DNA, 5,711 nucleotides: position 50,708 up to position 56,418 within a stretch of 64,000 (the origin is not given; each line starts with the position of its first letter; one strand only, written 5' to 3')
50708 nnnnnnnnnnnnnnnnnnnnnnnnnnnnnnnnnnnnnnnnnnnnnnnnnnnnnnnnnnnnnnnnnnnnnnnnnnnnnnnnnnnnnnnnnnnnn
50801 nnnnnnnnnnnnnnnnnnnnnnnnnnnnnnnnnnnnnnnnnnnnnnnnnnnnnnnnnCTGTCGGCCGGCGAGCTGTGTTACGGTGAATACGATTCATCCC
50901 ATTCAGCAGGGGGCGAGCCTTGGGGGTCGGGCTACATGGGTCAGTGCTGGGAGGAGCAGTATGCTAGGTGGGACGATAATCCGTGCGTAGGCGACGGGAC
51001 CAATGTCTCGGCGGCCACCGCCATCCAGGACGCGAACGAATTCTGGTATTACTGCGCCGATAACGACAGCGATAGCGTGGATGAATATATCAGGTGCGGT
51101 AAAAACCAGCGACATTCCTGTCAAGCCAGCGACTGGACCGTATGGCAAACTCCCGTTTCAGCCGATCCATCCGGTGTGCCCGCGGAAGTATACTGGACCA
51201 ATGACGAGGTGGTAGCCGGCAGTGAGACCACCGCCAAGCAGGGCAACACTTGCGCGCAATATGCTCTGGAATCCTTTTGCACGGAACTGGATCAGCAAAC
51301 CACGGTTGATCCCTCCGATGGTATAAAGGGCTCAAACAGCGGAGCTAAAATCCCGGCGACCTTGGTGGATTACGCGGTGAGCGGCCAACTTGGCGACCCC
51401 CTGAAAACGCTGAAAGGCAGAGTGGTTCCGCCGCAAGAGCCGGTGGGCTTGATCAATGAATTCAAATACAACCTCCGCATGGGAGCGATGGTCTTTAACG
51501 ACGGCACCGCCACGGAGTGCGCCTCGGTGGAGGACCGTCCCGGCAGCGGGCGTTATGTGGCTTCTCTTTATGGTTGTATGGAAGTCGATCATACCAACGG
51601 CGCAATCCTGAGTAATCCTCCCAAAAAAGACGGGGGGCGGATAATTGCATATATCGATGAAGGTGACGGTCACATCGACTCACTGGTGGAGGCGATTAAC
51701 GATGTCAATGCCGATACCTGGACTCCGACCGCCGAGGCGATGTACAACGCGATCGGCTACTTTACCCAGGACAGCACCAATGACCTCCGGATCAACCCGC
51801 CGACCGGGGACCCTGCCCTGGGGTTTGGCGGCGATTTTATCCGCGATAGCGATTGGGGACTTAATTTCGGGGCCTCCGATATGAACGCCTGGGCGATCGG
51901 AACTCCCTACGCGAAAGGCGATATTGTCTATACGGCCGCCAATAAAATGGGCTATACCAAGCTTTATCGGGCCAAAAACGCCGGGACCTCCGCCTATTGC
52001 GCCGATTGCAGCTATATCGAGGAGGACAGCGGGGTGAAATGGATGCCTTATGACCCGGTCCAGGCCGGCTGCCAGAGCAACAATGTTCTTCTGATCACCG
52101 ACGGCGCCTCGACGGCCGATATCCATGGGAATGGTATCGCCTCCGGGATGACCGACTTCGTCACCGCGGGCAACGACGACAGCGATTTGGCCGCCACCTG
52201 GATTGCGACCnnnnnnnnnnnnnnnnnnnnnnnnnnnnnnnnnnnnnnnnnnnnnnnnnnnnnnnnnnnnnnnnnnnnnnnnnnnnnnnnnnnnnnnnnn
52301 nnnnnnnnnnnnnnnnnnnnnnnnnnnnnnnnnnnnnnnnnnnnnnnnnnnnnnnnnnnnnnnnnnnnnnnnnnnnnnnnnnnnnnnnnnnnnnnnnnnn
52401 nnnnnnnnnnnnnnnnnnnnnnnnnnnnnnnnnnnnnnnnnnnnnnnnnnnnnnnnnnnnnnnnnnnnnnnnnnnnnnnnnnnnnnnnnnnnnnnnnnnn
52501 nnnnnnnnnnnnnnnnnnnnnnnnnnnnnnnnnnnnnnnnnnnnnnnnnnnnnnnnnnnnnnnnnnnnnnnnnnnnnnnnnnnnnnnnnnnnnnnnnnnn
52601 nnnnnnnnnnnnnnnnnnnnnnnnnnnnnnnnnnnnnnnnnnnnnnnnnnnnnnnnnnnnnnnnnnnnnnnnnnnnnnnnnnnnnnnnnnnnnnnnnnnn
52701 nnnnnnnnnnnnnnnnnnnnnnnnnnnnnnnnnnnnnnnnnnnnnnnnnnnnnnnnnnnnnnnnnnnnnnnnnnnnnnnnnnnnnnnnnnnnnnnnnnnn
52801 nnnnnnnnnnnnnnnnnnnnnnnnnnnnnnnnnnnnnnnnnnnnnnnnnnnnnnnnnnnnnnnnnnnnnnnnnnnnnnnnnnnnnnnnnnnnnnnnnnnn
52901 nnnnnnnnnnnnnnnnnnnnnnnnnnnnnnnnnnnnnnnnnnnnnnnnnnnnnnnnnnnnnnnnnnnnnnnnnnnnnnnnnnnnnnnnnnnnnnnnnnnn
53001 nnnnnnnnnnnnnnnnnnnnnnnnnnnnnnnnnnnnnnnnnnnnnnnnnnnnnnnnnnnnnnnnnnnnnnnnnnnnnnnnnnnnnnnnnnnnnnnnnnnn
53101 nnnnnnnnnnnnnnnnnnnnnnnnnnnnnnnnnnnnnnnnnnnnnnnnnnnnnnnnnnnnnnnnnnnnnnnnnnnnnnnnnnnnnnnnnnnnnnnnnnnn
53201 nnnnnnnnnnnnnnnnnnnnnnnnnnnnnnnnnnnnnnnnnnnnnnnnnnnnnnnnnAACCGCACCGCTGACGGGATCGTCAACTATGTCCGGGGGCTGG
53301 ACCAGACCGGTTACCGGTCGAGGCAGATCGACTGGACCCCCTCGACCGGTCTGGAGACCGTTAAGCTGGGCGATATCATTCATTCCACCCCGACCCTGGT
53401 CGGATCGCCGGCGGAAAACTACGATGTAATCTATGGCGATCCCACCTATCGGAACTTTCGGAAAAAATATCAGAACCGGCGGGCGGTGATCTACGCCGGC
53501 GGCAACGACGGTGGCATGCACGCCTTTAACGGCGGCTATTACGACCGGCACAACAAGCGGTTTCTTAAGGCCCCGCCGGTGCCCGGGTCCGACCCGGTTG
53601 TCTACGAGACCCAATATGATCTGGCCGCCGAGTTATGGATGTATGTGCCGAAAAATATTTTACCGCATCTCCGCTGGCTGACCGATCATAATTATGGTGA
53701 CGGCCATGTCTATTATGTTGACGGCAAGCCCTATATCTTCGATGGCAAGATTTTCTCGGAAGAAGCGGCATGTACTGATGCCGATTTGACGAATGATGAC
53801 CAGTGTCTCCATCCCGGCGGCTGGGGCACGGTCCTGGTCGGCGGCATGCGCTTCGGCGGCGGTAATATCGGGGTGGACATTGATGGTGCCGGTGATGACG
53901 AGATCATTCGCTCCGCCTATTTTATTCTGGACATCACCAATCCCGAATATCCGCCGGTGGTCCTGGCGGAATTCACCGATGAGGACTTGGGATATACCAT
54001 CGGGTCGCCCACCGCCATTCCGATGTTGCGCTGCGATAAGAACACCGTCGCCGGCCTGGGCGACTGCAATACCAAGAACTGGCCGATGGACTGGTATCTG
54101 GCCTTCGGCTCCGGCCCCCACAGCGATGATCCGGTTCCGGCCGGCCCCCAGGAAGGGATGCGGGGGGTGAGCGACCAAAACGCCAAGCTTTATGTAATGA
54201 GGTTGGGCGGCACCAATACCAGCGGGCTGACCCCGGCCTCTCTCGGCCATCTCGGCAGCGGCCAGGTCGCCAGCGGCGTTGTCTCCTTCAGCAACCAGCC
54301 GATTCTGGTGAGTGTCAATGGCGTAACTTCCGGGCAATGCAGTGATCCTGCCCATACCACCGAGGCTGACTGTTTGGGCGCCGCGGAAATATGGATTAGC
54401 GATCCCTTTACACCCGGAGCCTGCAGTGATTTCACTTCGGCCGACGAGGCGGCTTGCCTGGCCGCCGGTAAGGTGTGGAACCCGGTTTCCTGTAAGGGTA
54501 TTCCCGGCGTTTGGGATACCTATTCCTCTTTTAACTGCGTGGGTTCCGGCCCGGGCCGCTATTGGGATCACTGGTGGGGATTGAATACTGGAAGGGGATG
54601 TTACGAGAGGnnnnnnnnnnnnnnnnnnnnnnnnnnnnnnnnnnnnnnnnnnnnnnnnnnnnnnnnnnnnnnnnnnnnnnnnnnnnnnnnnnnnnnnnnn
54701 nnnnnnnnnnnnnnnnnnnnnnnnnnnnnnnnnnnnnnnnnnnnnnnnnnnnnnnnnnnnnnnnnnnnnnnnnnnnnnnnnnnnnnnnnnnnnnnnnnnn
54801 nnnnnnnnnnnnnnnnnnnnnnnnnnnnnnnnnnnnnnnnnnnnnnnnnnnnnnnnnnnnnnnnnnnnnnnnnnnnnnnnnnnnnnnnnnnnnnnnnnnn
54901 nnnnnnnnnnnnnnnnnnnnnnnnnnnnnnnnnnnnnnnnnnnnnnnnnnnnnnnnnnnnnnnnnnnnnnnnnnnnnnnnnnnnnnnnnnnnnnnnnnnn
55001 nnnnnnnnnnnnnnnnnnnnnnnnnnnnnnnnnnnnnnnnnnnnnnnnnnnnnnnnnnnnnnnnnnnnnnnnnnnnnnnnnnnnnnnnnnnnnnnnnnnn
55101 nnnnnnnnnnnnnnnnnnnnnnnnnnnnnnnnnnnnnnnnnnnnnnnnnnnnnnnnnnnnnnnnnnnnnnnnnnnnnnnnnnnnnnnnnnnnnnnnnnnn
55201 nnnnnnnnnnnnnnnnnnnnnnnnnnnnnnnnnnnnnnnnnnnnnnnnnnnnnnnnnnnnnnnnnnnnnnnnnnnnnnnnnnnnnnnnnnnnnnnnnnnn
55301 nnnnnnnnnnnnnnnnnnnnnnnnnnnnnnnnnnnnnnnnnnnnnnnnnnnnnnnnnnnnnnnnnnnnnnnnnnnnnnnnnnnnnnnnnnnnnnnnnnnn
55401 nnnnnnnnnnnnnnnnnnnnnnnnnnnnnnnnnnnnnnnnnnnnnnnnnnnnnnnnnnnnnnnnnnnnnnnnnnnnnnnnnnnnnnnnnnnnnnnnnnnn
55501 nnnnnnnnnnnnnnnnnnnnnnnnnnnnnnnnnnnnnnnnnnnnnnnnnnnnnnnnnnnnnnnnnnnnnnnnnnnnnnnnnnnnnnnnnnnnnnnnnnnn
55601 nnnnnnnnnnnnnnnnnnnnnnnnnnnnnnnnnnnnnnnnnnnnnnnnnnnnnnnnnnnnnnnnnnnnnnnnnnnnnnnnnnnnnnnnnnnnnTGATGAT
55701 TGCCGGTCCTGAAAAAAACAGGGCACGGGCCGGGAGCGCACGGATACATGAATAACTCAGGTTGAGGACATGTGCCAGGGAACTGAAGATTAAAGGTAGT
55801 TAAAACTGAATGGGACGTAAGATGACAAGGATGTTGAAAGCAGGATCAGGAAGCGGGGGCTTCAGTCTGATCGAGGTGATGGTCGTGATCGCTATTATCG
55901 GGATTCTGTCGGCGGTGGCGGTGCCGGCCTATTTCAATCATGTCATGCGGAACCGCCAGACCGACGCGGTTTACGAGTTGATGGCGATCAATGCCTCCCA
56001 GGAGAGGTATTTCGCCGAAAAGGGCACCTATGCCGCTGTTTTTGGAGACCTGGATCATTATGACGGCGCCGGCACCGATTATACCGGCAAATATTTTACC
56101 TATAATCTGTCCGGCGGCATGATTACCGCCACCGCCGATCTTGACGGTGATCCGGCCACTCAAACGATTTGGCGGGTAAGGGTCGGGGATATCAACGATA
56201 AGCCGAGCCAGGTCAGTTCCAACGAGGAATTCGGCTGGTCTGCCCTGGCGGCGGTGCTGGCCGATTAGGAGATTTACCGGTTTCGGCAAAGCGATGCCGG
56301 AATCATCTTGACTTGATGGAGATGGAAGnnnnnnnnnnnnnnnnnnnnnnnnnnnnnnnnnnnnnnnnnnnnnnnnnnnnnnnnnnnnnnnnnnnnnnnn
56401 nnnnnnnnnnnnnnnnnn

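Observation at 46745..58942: Self-contained type IV pilus tip-complex operon in an accessory context, without the rest of the machinery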

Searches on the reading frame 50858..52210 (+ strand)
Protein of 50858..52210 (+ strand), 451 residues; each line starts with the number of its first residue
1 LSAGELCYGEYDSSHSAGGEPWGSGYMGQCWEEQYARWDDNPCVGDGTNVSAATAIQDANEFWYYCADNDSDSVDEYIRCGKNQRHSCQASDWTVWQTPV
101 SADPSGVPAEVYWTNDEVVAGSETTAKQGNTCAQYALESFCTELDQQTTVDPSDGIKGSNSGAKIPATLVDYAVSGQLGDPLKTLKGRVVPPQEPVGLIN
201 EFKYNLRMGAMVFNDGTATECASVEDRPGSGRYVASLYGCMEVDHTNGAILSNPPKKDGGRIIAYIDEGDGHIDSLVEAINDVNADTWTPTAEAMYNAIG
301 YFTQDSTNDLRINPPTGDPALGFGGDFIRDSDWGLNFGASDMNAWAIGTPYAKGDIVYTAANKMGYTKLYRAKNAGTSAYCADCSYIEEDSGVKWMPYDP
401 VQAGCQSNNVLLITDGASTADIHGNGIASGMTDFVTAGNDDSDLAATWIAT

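Call 62: search_protein_families(library=pfam, proteins=[window:50858-52210:+], max_evalue=1)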
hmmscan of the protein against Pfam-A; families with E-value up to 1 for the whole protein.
window:50858-52210:+ (451 aa): 1 family
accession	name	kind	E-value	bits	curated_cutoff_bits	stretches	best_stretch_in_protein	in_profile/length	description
PF23003.2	Fn1_2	-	0.009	16.6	27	1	43-80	3-39/70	Fibronectin type I domain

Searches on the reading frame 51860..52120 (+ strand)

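Call 62: search_protein_families(library=pfam, proteins=[window:51860-52120:+], max_evalue=1)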
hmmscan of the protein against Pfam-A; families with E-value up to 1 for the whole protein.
window:51860-52120:+ (87 aa): 1 family
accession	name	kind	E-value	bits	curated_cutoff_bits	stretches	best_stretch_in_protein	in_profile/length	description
PF12758.12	DUF3813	-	0.26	12.1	25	1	33-54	28-48/62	Protein of unknown function (DUF3813)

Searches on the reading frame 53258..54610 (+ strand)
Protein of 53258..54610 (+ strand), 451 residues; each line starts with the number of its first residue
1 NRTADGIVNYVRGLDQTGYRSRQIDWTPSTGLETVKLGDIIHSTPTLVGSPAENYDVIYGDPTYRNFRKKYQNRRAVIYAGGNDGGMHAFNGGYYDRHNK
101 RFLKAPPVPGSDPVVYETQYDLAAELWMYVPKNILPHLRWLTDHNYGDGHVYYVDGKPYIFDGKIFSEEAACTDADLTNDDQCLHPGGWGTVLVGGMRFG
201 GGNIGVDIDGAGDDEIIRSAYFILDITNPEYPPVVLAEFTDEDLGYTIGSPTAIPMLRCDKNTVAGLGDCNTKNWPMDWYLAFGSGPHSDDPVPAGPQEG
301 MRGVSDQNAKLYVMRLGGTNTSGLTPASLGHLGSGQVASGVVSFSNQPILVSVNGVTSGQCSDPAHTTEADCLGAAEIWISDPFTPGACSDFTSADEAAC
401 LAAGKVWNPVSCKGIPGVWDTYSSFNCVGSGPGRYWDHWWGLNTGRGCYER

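Call 62: search_protein_families(library=pfam, proteins=[window:53258-54610:+], max_evalue=1)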
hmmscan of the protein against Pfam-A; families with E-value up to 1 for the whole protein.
window:53258-54610:+ (451 aa): 1 family
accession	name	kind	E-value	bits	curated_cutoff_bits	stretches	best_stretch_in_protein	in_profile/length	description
PF05567.17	T4P_PilY1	-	1.7e-05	24.3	28.1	1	37-252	1-192/411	PilY1 beta-propeller domain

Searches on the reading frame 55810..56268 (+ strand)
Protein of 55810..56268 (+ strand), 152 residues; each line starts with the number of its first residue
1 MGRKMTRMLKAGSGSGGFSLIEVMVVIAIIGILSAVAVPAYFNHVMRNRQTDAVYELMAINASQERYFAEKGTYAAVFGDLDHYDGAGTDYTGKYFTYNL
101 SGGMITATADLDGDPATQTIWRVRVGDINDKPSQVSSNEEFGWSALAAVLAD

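Call 5: search_protein_families(library=pfam, proteins=[window:55810-56268:+], max_evalue=0.01)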
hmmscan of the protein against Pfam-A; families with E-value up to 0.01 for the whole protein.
window:55810-56268:+ (152 aa): 2 families
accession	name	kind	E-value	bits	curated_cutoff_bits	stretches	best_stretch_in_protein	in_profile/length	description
PF07963.17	N_methyl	-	1.5e-07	31.2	21.2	1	15-37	4-26/27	Prokaryotic N-terminal methylation motif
PF16732.10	ComP_DUS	-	7.1e-07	30.5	27.3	1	39-95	1-56/87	Type IV minor pilin ComP, DNA uptake sequence receptor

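Call 6: search_protein_families(library=ncbifam, proteins=[window:55810-56268:+], max_evalue=0.01)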
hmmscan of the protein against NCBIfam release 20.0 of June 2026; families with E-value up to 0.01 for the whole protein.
window:55810-56268:+ (152 aa): 10 families
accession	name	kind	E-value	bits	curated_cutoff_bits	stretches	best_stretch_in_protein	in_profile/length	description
NF041775.1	typeIV_PilA_Myxo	equivalog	5.7e-15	55.9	400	1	16-92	11-87/214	type IV pilin protein PilA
NF007862.0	PRK10574.1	equivalog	6.2e-11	42.6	138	1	17-66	6-55/145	prepilin peptidase-dependent pilin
TIGR01710.1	typeII_sec_gspG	equivalog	6.7e-10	39.1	88.85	1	17-75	2-60/134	type II secretion system major pseudopilin GspG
TIGR02532.1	IV_pilin_GFxxxE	domain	2.5e-07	30.3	16.3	1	17-38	3-24/24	prepilin-type N-terminal cleavage/methylation domain-containing protein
TIGR01708.2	typeII_sec_gspH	equivalog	4.3e-07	30.1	80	1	17-47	3-33/169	type II secretion system minor pseudopilin GspH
NF041013.1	T4P_ComGE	equivalog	0.00034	20.6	49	1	17-56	5-44/83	competence type IV pilus minor pilin ComGE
NF040999.1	pilin_ComGC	equivalog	0.00039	20.6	75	1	17-45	3-31/84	competence type IV pilus major pilin ComGC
NF007800.0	PRK10506.1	equivalog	0.00089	19.1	158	1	16-57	9-50/163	prepilin peptidase-dependent protein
TIGR02596.1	TIGR02596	subfamily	0.0014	18.8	70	1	18-53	1-35/196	Verru_Chthon cassette protein D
TIGR01711.1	gspJ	equivalog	0.0063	16.3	64.85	1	16-53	1-37/192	type II secretion system minor pseudopilin GspJ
